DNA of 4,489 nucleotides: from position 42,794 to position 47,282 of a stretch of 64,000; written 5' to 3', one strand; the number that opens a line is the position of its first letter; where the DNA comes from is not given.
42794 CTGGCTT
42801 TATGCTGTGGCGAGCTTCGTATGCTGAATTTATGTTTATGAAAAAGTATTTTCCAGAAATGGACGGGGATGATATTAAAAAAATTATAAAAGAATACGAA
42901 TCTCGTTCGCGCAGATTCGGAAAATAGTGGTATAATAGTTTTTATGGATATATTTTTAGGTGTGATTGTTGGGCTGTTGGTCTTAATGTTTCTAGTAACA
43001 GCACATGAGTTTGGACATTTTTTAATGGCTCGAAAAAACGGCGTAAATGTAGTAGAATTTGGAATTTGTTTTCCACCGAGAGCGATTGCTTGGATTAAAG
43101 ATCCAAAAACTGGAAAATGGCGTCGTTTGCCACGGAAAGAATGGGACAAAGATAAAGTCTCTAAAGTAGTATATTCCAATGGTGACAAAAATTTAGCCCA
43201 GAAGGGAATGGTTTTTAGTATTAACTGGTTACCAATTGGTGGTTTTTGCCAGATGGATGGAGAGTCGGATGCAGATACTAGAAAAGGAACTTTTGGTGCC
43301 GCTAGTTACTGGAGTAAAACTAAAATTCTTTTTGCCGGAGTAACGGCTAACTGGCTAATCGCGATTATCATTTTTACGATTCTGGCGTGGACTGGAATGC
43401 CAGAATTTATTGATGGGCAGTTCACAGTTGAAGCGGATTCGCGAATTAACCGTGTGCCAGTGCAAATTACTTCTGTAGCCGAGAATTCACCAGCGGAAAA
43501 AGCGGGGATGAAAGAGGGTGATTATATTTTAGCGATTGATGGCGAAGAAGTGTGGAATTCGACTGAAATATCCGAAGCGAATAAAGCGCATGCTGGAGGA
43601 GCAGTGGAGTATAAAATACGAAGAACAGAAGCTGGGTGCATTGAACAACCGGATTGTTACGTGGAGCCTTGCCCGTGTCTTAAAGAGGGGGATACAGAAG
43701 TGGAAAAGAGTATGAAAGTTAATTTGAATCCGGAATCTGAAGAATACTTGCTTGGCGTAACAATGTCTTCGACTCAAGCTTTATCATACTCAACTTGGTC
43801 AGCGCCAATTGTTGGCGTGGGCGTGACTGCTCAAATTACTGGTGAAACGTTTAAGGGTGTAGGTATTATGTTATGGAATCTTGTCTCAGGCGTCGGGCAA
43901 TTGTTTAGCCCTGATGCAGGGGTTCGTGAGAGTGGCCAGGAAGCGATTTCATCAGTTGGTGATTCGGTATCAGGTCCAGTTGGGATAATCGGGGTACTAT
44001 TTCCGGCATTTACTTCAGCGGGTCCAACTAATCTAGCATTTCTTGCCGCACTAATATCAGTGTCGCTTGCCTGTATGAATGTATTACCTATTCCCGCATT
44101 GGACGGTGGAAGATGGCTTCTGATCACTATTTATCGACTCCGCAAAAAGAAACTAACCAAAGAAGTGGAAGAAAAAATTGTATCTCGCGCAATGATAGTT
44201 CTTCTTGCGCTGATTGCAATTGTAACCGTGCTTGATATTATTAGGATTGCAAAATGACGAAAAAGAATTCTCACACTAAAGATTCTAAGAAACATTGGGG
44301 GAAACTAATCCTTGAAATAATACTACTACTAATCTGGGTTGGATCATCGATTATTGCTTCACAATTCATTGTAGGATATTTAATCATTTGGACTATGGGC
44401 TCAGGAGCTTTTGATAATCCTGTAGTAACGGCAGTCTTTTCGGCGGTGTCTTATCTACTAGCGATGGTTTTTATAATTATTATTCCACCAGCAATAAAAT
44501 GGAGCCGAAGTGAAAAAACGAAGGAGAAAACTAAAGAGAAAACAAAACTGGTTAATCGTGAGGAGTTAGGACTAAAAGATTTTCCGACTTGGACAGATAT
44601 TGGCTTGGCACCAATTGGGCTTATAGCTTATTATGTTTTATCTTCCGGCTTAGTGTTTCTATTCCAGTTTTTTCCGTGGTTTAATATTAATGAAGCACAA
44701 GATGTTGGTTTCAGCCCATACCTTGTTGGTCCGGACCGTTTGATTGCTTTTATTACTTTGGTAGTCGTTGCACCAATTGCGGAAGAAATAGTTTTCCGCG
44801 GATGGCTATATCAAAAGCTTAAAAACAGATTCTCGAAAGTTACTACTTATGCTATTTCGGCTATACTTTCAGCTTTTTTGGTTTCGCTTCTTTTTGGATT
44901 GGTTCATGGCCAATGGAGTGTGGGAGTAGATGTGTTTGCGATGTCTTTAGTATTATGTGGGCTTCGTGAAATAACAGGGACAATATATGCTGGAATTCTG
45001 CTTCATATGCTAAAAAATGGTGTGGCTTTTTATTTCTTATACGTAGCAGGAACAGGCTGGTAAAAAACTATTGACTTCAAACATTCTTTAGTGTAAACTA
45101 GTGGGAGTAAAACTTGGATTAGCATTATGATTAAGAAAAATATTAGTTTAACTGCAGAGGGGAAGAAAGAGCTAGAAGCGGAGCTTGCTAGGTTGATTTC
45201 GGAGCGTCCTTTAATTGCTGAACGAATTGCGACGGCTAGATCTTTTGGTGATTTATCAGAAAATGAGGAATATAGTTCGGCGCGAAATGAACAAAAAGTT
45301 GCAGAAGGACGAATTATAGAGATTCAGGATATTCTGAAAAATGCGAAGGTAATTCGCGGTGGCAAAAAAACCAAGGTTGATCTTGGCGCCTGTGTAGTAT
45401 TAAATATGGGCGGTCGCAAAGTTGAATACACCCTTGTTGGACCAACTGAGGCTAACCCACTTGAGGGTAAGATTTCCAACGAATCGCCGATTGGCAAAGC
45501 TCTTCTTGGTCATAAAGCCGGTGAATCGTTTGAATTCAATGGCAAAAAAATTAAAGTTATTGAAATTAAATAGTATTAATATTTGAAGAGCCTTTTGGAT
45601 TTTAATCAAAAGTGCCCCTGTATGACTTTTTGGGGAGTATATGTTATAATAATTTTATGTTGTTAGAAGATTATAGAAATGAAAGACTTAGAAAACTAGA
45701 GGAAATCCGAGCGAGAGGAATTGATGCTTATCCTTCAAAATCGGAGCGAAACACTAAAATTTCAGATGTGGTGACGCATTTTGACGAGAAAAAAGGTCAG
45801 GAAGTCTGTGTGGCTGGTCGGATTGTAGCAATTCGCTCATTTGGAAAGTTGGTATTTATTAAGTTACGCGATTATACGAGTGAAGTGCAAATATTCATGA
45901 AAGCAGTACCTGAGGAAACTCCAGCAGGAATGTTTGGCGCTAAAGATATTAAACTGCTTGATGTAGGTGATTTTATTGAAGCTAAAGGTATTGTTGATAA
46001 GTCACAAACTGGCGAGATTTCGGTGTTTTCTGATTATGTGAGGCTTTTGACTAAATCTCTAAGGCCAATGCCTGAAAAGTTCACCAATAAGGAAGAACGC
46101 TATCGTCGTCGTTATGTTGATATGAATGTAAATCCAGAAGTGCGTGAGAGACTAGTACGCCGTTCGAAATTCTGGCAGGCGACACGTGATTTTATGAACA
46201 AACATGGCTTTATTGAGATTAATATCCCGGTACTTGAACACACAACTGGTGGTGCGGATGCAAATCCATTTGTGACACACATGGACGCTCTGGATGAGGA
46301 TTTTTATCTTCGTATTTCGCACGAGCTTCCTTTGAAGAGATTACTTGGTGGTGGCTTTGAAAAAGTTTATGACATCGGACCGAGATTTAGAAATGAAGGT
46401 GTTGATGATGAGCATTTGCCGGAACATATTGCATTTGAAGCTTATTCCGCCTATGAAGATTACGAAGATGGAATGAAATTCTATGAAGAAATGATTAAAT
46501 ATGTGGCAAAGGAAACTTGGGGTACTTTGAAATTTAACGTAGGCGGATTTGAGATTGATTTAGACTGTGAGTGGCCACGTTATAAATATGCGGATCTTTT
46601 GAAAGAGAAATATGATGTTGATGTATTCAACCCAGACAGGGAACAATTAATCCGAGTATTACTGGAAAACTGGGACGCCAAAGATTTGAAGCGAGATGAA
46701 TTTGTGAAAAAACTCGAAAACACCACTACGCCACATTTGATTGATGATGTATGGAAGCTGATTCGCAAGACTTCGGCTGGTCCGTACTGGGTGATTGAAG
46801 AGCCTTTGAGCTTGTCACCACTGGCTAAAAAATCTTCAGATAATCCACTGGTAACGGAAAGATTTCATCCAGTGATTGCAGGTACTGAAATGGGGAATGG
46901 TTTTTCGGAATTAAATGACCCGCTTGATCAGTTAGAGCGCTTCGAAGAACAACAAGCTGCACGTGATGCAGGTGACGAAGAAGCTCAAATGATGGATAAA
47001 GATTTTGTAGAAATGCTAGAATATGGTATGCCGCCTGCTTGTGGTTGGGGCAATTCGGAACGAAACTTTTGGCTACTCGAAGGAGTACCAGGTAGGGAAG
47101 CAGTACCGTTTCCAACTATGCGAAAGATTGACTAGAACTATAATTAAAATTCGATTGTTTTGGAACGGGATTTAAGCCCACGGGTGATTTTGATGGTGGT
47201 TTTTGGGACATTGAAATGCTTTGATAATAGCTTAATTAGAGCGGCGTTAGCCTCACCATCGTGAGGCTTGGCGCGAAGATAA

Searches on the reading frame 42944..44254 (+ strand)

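Call 10: search_protein_families(library=pfam, proteins=[window:42944-44254:+], max_evalue=0.001)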
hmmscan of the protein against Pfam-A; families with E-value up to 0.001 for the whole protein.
window:42944-44254:+ (437 aa): 5 families
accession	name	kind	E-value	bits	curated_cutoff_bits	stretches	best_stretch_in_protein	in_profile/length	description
PF02163.28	Peptidase_M50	-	1.1e-36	126.6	27.2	2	86-422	44-219/221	Peptidase family M50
PF17820.7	PDZ_6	-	9.8e-13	48.1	27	1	175-227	2-54/54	PDZ domain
PF13180.12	PDZ_2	-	8.8e-08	32.8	27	1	172-225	13-67/80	PDZ domain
PF00595.29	PDZ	-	1.5e-06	28.9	23.2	1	170-208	24-62/81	PDZ domain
PF14685.13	PDZ_Tricorn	-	6.1e-05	23.4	25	1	176-229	25-80/88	Tricorn protease PDZ domain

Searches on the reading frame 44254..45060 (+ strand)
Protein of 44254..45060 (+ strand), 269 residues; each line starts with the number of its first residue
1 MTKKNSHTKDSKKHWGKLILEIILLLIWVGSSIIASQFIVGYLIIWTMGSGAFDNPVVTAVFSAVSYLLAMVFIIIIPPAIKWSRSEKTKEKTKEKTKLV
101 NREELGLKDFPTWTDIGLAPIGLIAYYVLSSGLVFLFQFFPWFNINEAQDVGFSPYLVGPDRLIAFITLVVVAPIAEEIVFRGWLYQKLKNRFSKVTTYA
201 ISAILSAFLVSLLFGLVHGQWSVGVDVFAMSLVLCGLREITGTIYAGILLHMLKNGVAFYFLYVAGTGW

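Call 10: search_protein_families(library=pfam, proteins=[window:44254-45060:+], max_evalue=0.001)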
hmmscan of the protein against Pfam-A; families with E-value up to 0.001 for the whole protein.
window:44254-45060:+ (269 aa): 1 family
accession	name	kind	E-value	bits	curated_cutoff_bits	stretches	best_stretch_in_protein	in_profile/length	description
PF02517.21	Rce1-like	-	1.8e-19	70.2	22.4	1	163-256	5-92/93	Type II CAAX prenyl endopeptidase Rce1-like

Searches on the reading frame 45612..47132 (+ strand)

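Call 10: search_protein_families(library=pfam, proteins=[window:45612-47132:+], max_evalue=0.001)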
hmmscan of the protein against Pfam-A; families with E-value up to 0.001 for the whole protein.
window:45612-47132:+ (507 aa): 2 families
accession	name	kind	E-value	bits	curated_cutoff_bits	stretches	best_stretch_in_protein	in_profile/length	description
PF00152.25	tRNA-synt_2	-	6.2e-66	223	25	1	160-503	2-307/308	tRNA synthetases class II (D, K and N)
PF01336.31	tRNA_anti-codon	-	1e-13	51.4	27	1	65-145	1-74/75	OB-fold nucleic acid binding domain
